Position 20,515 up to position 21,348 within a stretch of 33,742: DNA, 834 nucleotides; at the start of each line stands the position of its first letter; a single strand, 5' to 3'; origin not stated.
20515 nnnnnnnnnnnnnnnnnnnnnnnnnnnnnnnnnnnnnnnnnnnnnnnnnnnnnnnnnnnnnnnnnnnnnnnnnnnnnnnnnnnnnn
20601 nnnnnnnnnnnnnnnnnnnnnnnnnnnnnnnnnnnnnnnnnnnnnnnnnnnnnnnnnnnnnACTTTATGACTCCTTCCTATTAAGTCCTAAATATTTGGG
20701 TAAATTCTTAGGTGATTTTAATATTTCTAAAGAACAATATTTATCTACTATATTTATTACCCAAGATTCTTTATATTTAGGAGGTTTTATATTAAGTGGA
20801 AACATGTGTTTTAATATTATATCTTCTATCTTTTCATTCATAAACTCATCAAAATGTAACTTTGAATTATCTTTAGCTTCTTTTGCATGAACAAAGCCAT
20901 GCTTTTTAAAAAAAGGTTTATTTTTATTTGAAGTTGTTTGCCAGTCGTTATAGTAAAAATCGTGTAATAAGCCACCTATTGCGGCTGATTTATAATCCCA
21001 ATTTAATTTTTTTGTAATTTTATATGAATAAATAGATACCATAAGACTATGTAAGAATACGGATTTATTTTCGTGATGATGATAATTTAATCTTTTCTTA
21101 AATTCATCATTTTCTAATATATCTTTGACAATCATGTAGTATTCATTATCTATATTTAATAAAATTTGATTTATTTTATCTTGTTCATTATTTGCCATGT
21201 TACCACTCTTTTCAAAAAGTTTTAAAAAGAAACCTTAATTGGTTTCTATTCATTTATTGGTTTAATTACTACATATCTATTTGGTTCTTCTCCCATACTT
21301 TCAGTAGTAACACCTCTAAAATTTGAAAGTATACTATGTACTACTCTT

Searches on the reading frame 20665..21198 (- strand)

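Call 4: search_protein_families(library=pfam, proteins=[window:20665-21198:-])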
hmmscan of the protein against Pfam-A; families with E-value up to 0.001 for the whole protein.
window:20665-21198:- (177 aa): 1 family
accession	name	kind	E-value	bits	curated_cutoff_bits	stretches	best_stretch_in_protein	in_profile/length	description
PF01966.28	HD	-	4.3e-08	33.9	22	1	48-154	2-113/116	HD domain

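Call 5: search_protein_families(library=ncbifam, proteins=[window:20665-21198:-])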
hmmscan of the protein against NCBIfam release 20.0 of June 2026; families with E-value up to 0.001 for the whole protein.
window:20665-21198:- (177 aa): 2 families
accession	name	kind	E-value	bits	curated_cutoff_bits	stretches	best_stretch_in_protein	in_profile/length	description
TIGR00277.1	HDIG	domain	2.9e-06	27.1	27.6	1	45-109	3-66/84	HDIG domain-containing metalloprotein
NF005519.0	PRK07152.1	equivalog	0.00021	20.3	315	1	40-115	196-260/361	nicotinate-nucleotide adenylyltransferase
